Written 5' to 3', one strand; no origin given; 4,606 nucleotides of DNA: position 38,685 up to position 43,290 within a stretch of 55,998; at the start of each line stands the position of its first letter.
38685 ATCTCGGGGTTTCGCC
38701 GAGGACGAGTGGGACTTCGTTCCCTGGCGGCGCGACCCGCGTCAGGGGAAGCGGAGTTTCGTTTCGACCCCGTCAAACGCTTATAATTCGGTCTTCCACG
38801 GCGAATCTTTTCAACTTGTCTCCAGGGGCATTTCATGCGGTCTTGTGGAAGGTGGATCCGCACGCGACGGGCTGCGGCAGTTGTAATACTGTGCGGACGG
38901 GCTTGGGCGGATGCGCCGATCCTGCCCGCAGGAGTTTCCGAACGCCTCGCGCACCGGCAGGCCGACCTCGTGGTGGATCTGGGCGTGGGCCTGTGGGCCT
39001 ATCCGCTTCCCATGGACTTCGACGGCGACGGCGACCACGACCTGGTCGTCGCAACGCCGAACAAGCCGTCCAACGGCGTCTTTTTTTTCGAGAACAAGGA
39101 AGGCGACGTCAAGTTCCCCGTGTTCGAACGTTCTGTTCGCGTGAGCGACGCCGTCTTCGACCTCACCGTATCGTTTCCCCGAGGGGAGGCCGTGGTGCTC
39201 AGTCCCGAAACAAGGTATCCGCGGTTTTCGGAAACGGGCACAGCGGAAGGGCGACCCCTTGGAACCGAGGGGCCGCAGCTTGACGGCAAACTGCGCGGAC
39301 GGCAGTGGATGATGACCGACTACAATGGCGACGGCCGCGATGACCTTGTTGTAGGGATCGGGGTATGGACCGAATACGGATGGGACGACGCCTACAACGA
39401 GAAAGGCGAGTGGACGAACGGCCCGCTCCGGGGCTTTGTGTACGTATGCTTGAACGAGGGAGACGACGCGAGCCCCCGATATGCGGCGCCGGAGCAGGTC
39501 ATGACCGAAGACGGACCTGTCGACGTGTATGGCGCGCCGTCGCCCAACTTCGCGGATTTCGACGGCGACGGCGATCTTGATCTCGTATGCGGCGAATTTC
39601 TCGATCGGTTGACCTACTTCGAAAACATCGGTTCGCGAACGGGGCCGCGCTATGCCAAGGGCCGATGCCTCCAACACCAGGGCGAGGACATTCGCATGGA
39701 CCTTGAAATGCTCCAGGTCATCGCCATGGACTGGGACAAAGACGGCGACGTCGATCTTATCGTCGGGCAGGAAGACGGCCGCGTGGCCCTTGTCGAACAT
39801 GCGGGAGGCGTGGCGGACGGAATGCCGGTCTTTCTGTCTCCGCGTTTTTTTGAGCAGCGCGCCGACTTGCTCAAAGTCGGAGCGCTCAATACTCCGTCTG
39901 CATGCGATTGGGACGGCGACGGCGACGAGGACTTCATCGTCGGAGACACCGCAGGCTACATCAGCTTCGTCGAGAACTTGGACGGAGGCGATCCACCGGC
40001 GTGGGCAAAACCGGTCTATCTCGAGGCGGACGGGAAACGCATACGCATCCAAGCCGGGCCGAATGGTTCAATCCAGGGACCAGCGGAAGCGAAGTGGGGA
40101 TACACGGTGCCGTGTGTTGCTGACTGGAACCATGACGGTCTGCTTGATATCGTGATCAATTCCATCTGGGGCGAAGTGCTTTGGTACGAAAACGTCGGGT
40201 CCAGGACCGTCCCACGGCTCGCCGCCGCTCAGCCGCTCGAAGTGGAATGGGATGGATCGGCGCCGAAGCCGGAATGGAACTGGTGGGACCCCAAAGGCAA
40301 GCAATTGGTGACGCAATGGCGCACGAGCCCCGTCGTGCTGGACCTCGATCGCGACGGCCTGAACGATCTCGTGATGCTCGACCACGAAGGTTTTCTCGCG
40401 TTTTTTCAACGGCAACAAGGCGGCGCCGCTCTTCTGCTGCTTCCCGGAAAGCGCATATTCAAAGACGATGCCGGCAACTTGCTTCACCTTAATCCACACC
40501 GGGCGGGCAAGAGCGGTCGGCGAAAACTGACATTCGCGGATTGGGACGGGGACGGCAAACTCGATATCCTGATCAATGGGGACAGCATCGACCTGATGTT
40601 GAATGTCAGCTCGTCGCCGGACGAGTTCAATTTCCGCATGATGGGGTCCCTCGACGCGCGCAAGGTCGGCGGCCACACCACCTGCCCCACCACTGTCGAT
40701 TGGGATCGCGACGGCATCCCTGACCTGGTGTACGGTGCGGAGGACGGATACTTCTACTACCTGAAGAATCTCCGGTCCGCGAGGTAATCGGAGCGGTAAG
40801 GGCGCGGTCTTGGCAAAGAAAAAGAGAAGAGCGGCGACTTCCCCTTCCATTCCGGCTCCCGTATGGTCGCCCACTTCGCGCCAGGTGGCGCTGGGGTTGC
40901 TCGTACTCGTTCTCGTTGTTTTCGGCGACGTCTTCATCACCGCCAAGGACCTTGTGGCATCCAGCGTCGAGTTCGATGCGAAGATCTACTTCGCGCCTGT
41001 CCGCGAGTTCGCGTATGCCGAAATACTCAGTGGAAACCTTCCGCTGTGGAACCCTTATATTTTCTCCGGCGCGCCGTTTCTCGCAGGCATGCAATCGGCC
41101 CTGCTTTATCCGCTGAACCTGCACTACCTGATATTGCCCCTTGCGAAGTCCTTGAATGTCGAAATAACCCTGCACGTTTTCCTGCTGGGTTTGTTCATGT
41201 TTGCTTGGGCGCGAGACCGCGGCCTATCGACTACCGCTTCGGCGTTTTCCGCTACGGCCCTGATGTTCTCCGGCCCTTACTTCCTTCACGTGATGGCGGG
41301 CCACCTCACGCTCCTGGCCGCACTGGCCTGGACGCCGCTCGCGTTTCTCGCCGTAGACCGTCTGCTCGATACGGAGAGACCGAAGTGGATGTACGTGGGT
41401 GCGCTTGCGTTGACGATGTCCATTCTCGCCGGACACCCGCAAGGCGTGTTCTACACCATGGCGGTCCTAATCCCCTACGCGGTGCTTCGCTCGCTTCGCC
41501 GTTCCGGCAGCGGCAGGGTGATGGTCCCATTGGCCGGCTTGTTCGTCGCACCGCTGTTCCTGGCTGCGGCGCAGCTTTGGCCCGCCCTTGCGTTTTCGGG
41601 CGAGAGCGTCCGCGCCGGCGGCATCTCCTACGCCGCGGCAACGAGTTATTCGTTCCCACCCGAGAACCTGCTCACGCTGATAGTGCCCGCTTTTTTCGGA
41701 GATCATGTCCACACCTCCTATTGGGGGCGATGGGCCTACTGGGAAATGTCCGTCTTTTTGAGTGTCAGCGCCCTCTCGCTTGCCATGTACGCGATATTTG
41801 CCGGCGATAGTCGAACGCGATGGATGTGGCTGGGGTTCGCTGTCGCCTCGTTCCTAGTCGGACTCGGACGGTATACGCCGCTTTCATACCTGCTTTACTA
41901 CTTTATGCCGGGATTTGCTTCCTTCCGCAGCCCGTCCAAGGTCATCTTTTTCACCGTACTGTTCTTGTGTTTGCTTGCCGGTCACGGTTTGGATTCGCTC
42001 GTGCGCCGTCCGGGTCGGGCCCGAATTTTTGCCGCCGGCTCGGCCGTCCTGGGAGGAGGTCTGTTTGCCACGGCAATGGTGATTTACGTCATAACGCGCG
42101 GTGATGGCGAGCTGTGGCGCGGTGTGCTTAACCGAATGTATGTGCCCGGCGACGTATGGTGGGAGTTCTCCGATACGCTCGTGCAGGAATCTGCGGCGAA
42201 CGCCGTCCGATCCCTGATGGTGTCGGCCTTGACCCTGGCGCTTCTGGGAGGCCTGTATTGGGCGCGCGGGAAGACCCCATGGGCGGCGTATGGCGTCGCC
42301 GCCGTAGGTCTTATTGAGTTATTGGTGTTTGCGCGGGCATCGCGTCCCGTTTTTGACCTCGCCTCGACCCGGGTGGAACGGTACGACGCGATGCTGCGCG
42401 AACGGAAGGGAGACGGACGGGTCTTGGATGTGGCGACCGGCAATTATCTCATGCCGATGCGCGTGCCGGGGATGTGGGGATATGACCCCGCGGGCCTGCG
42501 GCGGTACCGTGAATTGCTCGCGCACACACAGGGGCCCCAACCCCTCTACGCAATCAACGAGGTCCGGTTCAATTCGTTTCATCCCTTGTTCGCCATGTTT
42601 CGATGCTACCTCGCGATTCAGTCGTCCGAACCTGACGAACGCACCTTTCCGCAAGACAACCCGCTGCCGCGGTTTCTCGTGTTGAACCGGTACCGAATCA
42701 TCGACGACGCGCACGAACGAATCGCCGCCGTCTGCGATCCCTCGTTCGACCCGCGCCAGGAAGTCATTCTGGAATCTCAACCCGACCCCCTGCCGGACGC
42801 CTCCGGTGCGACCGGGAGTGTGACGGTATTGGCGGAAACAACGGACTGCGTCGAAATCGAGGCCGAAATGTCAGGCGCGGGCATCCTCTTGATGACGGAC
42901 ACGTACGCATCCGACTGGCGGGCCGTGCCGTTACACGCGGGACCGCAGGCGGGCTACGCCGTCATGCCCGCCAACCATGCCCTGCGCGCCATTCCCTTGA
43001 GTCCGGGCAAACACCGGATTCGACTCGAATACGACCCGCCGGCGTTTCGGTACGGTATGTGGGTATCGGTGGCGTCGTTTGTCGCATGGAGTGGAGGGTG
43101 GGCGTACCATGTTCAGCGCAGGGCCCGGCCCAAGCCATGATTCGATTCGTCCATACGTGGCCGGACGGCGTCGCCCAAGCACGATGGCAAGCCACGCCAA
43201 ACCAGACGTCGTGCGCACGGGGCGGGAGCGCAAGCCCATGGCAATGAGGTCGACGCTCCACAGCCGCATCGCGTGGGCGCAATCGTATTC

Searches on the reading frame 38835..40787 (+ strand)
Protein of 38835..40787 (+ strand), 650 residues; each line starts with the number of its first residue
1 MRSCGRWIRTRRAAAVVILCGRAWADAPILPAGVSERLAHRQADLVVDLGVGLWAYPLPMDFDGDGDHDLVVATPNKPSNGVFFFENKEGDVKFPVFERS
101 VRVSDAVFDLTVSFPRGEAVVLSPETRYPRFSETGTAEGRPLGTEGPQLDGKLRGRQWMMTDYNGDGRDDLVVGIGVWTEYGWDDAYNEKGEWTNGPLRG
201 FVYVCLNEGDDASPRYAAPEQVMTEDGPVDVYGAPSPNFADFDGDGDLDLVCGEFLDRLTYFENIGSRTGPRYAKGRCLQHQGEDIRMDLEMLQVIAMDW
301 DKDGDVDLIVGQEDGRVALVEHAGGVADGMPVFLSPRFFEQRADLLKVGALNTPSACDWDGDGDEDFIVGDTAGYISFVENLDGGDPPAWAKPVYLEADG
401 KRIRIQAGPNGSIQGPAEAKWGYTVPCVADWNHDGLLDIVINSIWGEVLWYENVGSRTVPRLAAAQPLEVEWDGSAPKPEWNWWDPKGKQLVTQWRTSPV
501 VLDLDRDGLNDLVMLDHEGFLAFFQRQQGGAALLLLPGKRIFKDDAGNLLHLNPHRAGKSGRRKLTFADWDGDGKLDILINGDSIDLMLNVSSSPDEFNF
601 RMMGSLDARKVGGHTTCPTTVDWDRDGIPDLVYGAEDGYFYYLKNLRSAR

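Call 37: search_protein_families(library=pfam, proteins=[window:38835-40787:+], max_evalue=0.01)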
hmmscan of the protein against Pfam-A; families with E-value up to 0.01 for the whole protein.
window:38835-40787:+ (650 aa): 5 families
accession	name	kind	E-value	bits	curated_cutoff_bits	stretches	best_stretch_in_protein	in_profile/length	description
PF13517.12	FG-GAP_3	-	7.1e-29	100.6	26.9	7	569-632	1-60/61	FG-GAP-like repeat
PF01839.29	FG-GAP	-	1.7e-19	69.7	22.1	2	61-77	9-25/37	FG-GAP repeat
PF14783.12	BBS2_Mid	-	0.00053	20.5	27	0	291-318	79-106/108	Ciliary BBSome complex subunit 2, middle region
PF23743.1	Beta-prop_BBS7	-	0.0044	16.8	27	0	297-319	226-248/299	BBS7 beta-propeller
PF12256.14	TcdB_toxin_midN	-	0.0046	16.7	24.8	0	561-588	23-56/181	Insecticide toxin TcdB middle/N-terminal region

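Call 74: find_encoding_contigs(protein=window:38835-40784:+, flank=10000, max_places=10)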
Protein window:38835-40784:+ (650 aa): 3 contigs read that carry it; 3 places shown.
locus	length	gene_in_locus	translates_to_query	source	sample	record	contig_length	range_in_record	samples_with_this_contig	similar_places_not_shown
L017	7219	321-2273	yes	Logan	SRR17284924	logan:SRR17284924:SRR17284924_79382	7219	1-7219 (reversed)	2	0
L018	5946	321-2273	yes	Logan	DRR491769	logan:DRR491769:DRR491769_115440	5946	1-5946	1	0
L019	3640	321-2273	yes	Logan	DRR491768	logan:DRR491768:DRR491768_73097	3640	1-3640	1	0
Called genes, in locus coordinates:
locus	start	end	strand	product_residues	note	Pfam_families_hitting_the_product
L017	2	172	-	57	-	?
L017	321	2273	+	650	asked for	PF01839:FG-GAP (faint), PF13517:FG-GAP_3 (weak)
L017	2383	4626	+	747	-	PF09586:YfhO (faint)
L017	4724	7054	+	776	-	PF09586:YfhO (faint)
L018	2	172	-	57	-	?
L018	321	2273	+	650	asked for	PF01839:FG-GAP (faint), PF13517:FG-GAP_3 (weak)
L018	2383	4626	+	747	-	PF09586:YfhO (faint)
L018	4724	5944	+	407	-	?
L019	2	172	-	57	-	?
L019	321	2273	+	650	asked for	PF01839:FG-GAP (faint), PF13517:FG-GAP_3 (weak)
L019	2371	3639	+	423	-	?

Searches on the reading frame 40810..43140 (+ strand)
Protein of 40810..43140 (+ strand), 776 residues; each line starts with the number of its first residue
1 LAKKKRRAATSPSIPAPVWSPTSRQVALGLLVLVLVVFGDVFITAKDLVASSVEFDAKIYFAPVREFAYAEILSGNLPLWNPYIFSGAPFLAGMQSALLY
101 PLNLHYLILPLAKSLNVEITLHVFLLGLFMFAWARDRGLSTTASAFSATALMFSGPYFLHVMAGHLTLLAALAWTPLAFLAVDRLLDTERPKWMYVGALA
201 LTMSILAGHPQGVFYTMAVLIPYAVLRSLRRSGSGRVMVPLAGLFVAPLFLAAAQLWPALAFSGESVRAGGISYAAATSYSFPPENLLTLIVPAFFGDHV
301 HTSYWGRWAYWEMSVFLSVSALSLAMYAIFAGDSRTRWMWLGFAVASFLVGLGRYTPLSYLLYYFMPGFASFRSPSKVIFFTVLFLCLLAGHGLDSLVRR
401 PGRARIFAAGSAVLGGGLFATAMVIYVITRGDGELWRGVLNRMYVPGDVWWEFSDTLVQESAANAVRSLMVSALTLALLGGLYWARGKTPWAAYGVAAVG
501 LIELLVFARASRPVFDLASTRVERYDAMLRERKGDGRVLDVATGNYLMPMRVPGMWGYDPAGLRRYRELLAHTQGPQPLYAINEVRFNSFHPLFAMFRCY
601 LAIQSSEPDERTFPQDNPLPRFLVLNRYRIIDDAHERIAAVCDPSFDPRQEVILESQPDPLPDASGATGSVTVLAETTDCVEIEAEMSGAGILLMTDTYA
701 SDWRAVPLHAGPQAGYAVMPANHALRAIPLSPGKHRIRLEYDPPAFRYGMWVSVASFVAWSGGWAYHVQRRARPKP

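Call 37: search_protein_families(library=pfam, proteins=[window:40810-43140:+], max_evalue=0.01)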
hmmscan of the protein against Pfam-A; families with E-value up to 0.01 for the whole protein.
window:40810-43140:+ (776 aa): 1 family
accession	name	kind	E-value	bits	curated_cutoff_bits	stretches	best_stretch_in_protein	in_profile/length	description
PF09586.16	YfhO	-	7.6e-07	28.3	28.5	1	718-753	800-835/835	Bacterial membrane protein YfhO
